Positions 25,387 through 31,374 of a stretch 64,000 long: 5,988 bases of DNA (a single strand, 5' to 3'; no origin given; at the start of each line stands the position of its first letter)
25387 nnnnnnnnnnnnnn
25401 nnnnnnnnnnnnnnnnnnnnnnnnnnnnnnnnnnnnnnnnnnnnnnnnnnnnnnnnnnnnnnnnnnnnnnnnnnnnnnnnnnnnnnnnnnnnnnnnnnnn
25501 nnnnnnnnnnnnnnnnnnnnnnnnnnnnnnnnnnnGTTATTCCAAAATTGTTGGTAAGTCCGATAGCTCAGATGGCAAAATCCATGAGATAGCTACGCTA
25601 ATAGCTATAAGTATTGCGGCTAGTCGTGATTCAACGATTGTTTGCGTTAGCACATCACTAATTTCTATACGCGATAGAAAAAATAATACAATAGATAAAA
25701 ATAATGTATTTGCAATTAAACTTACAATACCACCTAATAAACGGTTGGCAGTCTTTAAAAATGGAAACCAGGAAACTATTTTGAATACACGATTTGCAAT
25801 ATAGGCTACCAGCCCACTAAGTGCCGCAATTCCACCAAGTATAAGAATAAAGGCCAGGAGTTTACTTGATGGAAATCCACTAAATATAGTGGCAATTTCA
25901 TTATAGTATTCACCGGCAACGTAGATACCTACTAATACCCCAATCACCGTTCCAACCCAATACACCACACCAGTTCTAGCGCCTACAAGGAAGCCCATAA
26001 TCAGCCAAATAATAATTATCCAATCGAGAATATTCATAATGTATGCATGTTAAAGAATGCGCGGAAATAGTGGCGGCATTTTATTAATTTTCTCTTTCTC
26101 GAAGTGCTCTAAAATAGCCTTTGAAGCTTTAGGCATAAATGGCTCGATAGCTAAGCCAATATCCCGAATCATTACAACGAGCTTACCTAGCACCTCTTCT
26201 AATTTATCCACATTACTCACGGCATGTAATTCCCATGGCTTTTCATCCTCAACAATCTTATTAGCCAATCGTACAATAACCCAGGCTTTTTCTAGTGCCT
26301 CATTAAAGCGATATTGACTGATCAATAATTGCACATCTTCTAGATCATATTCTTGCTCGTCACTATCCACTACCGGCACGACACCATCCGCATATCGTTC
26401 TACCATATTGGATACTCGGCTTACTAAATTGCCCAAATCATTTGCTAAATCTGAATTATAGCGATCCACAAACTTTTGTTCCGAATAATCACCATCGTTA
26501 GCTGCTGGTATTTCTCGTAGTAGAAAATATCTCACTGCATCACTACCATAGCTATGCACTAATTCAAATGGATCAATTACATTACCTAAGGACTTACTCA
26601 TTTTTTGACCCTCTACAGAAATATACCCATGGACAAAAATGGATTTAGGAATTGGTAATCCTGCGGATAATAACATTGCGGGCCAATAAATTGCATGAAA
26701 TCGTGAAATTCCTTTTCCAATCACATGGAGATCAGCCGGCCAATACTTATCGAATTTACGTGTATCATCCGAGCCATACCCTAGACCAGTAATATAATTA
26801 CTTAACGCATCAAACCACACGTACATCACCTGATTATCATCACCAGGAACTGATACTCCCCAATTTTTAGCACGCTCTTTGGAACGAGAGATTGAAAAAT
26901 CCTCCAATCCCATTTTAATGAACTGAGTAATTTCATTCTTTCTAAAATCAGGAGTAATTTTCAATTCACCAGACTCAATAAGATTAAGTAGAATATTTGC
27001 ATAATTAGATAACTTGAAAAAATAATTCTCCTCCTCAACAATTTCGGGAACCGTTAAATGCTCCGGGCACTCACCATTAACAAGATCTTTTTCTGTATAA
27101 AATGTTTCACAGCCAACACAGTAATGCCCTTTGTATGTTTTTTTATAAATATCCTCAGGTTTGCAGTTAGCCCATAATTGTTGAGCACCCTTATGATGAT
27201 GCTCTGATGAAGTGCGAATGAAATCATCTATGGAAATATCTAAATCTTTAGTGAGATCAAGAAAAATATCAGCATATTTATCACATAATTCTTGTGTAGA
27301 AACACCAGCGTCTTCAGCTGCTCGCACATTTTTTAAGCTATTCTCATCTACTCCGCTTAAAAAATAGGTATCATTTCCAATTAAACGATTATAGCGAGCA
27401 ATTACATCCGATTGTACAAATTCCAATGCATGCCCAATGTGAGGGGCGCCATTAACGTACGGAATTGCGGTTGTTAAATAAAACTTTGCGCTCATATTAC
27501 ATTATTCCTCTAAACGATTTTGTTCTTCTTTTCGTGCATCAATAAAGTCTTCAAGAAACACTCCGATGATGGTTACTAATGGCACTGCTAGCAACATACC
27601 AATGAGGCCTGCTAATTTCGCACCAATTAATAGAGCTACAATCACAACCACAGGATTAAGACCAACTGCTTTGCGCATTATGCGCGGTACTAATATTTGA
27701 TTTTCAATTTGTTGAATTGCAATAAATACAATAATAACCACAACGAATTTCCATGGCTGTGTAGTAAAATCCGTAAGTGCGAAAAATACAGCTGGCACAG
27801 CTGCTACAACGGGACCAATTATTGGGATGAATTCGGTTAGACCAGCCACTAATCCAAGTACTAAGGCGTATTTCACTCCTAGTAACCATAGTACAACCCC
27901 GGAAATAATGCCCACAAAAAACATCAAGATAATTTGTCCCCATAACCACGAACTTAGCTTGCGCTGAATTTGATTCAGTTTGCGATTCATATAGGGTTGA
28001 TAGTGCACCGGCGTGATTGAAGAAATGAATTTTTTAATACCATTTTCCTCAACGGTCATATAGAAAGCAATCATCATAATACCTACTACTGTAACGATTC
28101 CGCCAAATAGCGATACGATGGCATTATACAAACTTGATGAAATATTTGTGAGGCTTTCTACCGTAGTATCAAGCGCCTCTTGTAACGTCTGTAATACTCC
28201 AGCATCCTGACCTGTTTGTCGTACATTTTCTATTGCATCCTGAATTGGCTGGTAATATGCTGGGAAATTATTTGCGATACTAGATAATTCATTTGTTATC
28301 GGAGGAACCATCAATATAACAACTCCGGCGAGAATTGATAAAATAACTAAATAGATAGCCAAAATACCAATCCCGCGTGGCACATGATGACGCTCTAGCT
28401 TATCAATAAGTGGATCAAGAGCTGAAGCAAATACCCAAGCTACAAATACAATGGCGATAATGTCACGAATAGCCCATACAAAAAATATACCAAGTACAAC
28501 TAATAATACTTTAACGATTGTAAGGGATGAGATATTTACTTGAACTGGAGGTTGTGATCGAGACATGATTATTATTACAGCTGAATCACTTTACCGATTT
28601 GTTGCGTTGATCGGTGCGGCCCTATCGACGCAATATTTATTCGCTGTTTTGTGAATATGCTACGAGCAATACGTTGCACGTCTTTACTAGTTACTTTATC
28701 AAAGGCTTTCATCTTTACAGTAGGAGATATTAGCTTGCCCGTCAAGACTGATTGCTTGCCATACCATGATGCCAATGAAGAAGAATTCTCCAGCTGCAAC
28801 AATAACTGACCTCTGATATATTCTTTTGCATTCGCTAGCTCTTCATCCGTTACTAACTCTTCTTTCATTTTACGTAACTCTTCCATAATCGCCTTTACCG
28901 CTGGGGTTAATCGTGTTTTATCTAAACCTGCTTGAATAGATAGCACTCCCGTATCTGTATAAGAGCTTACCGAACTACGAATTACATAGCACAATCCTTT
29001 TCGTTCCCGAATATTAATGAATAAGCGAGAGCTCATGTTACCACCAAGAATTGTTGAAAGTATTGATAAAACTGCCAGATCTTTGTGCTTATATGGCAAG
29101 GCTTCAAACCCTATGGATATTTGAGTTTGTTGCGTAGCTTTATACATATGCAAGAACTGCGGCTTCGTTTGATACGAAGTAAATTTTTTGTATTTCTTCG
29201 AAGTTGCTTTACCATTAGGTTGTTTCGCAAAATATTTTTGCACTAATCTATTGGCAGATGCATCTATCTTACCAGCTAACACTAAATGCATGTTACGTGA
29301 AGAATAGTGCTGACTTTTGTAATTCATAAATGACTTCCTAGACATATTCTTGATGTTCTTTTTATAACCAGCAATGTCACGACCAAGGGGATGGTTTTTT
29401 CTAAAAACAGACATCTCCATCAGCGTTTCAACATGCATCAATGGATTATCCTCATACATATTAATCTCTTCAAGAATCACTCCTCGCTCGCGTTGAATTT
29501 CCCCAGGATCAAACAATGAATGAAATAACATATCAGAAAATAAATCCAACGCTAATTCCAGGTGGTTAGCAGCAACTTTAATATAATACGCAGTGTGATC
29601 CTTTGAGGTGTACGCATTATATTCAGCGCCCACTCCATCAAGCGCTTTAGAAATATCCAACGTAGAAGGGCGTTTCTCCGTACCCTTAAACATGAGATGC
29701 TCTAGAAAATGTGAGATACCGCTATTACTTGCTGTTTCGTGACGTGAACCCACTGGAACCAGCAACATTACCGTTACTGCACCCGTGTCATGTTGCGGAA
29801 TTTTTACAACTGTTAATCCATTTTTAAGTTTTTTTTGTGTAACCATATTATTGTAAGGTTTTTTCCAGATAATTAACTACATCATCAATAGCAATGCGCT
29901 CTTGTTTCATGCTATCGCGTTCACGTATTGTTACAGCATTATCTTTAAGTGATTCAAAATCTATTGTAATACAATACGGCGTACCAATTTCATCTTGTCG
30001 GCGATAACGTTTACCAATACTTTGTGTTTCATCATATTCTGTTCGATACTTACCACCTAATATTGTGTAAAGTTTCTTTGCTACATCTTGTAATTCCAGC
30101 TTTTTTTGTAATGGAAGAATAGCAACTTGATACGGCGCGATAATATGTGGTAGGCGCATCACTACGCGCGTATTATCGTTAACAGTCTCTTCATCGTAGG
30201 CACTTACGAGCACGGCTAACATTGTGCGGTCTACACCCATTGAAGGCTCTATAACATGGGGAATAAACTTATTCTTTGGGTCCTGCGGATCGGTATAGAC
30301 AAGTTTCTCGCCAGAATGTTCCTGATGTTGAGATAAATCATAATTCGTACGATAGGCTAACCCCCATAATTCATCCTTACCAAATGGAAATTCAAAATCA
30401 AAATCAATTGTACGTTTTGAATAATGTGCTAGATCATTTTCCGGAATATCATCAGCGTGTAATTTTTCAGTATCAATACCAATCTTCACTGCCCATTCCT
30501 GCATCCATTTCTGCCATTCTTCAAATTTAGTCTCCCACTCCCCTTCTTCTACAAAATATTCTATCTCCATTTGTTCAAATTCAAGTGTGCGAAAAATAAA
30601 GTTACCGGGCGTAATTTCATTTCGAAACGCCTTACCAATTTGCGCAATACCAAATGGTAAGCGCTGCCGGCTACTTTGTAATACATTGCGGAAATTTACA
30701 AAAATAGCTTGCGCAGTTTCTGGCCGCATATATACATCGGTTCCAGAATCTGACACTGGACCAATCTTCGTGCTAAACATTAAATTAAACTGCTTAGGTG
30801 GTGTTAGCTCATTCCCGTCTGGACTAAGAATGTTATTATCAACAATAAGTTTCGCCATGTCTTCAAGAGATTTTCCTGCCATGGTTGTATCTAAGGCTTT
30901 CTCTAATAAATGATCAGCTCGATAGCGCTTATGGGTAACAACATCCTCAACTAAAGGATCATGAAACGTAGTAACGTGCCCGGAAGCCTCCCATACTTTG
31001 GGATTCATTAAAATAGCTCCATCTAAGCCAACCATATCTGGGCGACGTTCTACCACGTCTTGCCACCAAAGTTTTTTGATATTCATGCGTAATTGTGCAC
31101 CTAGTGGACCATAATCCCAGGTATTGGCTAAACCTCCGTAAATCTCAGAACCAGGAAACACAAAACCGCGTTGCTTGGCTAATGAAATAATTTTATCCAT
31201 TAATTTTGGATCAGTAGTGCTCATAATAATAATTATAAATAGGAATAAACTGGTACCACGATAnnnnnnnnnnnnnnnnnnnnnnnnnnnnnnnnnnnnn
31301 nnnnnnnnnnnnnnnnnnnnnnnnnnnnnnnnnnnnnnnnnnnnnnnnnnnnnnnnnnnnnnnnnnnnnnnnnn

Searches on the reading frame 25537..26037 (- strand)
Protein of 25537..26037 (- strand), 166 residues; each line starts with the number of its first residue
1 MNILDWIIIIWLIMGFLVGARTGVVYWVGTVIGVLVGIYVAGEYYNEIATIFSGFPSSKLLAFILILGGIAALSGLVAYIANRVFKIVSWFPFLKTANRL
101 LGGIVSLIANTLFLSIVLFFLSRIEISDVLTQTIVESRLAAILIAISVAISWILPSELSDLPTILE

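Call 95: search_protein_families(library=pfam, proteins=[window:25537-26037:-], max_evalue=0.0001)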
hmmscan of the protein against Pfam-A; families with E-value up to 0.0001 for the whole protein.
window:25537-26037:- (166 aa): 1 family
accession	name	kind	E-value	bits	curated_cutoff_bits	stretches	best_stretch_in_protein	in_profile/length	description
PF02674.22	Colicin_V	-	4e-15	56.5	29.3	1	4-146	1-142/144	Colicin V production protein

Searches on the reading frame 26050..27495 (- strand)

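Call 95: search_protein_families(library=pfam, proteins=[window:26050-27495:-], max_evalue=0.0001)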
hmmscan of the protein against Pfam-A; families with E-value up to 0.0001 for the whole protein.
window:26050-27495:- (481 aa): 3 families
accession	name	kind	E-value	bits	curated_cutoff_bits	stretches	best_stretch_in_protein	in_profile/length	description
PF09334.17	tRNA-synt_1g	-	4.6e-108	361.9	20.1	2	149-361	175-390/391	tRNA synthetases class I (M)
PF00133.28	tRNA-synt_1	-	3.4e-33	115.5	22.7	2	220-326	295-403/414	tRNA synthetases class I (I, L, M and V)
PF01406.26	tRNA-synt_1e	-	3.4e-15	56.6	27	2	287-328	241-283/301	tRNA synthetases class I (C) catalytic domain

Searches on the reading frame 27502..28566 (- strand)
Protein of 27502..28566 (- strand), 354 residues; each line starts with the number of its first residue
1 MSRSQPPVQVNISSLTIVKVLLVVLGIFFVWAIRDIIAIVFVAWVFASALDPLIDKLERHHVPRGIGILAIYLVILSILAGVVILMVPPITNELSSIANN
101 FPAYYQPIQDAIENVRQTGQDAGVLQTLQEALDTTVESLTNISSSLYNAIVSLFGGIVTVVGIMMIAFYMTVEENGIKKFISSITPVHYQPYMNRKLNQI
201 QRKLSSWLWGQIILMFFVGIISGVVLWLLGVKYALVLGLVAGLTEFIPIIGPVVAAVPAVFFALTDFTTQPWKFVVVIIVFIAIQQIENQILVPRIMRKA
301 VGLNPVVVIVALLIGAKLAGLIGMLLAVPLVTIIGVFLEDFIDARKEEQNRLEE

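Call 95: search_protein_families(library=pfam, proteins=[window:27502-28566:-], max_evalue=0.0001)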
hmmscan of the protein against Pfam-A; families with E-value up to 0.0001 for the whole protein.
window:27502-28566:- (354 aa): 1 family
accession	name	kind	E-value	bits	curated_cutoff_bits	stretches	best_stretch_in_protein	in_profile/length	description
PF01594.21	AI-2E_transport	-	3.6e-69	233.9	34.3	1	20-341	5-326/327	AI-2E family transporter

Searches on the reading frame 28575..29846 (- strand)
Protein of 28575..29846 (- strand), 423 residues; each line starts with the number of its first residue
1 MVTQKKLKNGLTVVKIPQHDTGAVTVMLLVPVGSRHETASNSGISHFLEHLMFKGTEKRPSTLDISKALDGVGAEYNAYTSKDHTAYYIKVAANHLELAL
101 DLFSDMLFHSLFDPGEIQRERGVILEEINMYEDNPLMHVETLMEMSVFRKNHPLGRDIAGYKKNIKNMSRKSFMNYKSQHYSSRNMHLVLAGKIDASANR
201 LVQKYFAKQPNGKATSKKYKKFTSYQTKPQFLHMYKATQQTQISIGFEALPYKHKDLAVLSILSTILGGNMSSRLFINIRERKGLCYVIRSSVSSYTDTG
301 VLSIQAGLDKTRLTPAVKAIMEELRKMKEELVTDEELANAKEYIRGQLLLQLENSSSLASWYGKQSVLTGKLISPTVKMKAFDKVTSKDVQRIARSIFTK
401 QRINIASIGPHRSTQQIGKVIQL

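Call 95: search_protein_families(library=pfam, proteins=[window:28575-29846:-], max_evalue=0.0001)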
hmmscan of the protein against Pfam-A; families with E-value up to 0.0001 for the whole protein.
window:28575-29846:- (423 aa): 2 families
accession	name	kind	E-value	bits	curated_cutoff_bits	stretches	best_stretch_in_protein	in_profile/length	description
PF00675.25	Peptidase_M16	-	1.7e-40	138.8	22.3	1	16-159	5-146/149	Insulinase (Peptidase family M16)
PF05193.26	Peptidase_M16_C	-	7.3e-40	137.2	23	1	168-342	2-179/181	Peptidase M16 inactive domain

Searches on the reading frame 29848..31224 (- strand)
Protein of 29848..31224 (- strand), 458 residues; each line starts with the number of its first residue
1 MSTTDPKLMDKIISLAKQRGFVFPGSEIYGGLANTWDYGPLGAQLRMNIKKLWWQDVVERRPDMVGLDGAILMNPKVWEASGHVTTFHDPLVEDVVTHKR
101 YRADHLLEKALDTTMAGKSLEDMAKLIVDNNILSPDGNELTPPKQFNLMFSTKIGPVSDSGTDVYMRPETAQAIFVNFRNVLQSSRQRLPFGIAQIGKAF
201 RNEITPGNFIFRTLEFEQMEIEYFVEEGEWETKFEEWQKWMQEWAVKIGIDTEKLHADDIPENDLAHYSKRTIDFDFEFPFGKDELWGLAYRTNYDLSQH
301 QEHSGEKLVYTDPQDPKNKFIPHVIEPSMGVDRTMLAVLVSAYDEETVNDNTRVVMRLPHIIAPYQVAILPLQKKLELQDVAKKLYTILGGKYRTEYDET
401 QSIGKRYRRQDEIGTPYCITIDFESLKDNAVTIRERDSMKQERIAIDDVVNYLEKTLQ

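Call 95: search_protein_families(library=pfam, proteins=[window:29848-31224:-], max_evalue=0.0001)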
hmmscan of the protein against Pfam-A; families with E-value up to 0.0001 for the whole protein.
window:29848-31224:- (458 aa): 2 families
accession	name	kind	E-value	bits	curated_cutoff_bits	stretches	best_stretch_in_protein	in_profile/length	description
PF03129.25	HGTP_anticodon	-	7.6e-24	84.1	21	1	366-455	1-93/94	Anticodon binding domain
PF00587.30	tRNA-synt_2b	-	9.7e-13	49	29.3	1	159-339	6-176/179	tRNA synthetase class II core domain (G, H, P, S and T)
